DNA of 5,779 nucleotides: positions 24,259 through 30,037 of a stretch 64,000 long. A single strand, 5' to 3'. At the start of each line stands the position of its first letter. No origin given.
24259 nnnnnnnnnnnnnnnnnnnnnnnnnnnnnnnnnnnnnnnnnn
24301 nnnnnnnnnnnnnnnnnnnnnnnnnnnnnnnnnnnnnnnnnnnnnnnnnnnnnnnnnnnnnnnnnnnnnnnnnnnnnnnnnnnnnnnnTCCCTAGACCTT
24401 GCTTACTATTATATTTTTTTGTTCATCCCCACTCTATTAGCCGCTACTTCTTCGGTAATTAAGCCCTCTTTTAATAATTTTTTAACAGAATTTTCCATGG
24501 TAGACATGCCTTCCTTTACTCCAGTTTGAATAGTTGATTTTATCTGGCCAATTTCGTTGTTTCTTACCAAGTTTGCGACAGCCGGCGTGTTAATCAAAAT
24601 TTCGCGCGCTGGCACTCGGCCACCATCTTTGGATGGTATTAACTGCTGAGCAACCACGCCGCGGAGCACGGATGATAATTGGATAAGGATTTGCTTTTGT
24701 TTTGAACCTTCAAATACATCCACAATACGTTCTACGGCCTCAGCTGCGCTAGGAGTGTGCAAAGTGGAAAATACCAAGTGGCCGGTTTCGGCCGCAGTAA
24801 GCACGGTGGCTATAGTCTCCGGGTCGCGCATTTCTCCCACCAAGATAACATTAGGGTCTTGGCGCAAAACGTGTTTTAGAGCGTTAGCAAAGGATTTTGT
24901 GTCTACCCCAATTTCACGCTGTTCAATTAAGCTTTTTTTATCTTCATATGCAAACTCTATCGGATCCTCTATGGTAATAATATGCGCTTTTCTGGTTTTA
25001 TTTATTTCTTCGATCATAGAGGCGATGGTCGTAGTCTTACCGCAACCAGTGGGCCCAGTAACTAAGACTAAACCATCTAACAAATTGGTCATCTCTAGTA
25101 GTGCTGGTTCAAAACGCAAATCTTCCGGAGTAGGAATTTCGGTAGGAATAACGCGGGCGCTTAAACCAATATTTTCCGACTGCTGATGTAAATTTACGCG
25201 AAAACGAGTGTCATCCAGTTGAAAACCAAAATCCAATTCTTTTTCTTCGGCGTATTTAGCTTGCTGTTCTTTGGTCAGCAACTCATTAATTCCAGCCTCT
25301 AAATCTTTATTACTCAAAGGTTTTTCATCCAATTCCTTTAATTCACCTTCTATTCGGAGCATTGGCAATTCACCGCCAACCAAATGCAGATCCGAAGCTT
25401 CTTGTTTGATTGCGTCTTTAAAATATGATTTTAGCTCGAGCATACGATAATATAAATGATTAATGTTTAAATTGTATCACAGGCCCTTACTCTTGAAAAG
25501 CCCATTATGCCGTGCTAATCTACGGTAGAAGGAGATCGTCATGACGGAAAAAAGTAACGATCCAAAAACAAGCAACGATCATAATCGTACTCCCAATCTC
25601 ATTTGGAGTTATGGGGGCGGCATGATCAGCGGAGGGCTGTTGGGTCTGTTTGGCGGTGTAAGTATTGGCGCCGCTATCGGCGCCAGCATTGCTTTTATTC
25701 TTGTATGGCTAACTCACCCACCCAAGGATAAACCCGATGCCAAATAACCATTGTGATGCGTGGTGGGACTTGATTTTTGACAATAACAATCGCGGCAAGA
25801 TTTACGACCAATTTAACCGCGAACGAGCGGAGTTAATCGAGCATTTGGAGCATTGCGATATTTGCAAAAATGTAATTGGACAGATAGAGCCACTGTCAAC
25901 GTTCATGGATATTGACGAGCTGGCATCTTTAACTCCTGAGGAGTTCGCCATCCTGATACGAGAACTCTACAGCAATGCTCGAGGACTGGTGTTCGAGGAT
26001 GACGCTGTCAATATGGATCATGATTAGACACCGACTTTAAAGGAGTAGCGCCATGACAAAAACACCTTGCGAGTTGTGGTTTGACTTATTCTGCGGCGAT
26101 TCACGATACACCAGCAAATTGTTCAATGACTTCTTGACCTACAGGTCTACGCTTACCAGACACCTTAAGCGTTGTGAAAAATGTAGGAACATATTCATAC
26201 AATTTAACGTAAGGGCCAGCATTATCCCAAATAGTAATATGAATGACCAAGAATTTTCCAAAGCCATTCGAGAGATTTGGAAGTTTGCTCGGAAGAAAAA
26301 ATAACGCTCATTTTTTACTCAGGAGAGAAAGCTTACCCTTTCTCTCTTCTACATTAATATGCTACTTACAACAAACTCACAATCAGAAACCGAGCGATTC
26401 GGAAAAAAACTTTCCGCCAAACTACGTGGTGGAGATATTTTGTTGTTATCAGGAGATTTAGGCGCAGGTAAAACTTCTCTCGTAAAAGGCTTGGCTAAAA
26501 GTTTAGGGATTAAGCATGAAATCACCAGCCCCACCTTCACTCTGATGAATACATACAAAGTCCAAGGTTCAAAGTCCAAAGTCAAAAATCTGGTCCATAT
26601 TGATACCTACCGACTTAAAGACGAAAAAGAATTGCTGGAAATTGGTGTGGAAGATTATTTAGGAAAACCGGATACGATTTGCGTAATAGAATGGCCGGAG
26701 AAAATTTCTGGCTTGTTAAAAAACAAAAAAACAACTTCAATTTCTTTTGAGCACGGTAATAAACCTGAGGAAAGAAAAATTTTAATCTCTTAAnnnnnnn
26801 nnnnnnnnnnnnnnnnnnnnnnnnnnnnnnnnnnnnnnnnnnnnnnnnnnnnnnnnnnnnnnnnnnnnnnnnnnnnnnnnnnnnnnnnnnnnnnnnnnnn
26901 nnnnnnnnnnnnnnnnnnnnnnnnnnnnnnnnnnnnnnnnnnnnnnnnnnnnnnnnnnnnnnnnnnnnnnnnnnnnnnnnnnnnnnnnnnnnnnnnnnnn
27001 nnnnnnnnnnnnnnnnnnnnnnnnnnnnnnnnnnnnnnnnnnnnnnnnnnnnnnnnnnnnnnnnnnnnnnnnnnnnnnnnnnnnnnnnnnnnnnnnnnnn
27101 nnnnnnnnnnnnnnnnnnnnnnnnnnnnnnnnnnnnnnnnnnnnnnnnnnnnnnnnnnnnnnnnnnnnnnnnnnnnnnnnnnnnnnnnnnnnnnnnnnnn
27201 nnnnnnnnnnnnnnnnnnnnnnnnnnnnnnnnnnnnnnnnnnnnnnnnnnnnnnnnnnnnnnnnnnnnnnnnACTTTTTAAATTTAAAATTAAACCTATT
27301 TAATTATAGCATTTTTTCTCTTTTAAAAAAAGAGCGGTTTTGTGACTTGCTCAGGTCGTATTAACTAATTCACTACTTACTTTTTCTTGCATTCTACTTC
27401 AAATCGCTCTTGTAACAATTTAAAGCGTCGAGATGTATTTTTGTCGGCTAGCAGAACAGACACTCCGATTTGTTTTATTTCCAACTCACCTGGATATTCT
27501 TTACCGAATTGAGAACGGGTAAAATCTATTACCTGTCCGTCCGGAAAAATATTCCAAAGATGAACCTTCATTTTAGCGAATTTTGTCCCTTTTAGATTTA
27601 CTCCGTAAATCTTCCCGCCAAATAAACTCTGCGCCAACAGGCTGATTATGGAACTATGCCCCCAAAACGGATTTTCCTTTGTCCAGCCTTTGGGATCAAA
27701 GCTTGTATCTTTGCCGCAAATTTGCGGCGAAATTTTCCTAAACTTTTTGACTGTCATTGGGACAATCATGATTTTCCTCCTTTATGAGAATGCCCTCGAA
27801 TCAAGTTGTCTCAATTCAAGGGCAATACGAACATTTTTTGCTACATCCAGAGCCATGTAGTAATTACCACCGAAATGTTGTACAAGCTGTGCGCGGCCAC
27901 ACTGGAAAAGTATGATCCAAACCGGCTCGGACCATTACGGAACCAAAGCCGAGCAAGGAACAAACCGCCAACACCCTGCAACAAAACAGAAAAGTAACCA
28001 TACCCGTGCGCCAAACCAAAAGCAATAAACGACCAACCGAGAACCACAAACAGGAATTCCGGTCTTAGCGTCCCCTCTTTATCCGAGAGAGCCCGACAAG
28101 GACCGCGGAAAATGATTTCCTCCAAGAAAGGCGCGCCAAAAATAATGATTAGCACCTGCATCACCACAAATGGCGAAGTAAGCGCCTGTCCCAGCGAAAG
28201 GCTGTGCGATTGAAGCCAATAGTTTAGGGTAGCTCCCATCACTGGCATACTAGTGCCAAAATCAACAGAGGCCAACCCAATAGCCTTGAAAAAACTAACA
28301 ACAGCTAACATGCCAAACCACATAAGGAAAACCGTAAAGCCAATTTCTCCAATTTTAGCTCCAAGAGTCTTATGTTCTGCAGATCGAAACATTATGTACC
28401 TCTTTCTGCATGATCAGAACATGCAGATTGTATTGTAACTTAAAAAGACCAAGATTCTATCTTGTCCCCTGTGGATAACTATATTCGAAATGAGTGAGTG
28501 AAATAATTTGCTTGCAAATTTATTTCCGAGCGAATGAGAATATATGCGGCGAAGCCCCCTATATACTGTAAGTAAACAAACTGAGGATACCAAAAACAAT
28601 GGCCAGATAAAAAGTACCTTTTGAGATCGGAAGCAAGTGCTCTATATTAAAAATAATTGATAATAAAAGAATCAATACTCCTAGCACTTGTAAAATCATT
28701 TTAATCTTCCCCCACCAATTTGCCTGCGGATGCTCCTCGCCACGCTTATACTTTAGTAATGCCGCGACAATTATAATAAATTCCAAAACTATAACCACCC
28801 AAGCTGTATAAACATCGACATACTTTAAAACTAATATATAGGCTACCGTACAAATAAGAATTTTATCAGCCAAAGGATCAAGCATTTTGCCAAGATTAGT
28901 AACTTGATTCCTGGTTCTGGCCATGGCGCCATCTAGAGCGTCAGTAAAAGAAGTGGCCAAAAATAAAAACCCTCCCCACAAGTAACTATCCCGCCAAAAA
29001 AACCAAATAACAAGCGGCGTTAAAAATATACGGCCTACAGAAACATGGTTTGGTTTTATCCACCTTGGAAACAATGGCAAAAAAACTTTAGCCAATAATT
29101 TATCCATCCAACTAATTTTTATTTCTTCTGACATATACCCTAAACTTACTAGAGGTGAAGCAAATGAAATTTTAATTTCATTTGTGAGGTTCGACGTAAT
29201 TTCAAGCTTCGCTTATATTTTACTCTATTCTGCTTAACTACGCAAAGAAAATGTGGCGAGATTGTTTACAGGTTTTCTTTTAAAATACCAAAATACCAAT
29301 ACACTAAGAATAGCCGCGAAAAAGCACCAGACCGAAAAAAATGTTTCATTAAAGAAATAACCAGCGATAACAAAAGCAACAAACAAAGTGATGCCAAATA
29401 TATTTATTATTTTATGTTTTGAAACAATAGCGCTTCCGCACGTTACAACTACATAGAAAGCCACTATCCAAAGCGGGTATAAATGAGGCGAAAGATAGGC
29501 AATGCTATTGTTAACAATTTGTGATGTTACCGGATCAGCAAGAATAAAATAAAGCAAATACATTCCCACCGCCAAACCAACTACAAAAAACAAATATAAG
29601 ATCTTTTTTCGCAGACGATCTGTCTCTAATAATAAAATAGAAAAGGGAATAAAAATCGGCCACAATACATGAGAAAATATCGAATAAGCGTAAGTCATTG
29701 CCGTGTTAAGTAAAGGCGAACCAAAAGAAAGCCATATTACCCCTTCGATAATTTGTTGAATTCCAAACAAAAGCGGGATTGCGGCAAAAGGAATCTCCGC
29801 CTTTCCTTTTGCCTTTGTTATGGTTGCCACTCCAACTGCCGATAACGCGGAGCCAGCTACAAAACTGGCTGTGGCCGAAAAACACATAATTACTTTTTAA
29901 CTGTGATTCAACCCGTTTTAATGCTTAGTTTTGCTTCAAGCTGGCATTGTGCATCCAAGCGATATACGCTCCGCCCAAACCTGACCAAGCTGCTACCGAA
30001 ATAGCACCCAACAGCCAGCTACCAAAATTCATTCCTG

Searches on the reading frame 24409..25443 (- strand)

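Call 27: search_protein_families(library=pfam, proteins=[window:24409-25443:-], max_evalue=0.00001)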
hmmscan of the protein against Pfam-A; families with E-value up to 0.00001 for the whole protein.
window:24409-25443:- (344 aa): 1 family
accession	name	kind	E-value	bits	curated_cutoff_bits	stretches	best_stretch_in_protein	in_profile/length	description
PF00437.27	T2SSE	-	1.7e-44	152.4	24.9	1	8-271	16-280/370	Type II/IV secretion system protein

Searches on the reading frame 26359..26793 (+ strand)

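Call 27: search_protein_families(library=pfam, proteins=[window:26359-26793:+], max_evalue=0.00001)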
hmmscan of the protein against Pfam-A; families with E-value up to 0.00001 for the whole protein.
window:26359-26793:+ (144 aa): 1 family
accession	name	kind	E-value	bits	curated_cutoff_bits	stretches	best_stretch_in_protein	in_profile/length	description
PF02367.23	TsaE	-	2.9e-41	140.9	26.6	1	6-140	2-127/128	Threonylcarbamoyl adenosine biosynthesis protein TsaE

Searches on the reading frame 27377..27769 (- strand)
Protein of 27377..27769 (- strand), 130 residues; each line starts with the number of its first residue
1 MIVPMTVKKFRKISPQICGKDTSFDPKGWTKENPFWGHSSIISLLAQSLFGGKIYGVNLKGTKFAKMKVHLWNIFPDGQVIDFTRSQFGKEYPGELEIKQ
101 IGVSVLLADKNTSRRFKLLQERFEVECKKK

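Call 27: search_protein_families(library=pfam, proteins=[window:27377-27769:-], max_evalue=0.00001)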
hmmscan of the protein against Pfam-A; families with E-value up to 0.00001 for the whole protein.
window:27377-27769:- (130 aa): 1 family
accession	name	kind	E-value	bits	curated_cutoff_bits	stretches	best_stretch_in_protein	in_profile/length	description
PF24585.1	YunG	-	9.7e-18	64.9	27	1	15-124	10-112/116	YunG protein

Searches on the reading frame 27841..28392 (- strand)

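Call 27: search_protein_families(library=pfam, proteins=[window:27841-28392:-], max_evalue=0.00001)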
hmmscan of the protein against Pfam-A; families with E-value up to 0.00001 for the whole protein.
window:27841-28392:- (183 aa): 1 family
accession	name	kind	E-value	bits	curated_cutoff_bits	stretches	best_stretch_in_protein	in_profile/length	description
PF02517.21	Rce1-like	-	6.7e-10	39.6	22.4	1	76-173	4-92/93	Type II CAAX prenyl endopeptidase Rce1-like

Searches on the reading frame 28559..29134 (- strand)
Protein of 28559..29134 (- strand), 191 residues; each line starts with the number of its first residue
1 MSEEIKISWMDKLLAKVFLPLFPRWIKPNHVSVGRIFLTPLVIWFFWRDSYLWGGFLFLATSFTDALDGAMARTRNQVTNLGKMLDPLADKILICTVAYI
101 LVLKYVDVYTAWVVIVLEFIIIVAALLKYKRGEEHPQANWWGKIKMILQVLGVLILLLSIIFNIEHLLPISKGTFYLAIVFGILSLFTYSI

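Call 27: search_protein_families(library=pfam, proteins=[window:28559-29134:-], max_evalue=0.00001)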
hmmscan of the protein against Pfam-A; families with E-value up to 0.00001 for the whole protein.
window:28559-29134:- (191 aa): 1 family
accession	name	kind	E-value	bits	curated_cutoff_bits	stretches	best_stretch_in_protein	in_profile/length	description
PF01066.26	CDP-OH_P_transf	-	3.4e-32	112.4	22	1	26-183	2-151/152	CDP-alcohol phosphatidyltransferase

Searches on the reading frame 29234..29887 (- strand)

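Call 27: search_protein_families(library=pfam, proteins=[window:29234-29887:-], max_evalue=0.00001)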
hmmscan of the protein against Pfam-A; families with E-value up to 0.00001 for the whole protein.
window:29234-29887:- (217 aa): 1 family
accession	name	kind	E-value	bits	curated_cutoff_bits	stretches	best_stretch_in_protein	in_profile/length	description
PF20334.3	DUF6629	-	7.3e-37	127.6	27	1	1-209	1-205/209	Family of unknown function (DUF6629)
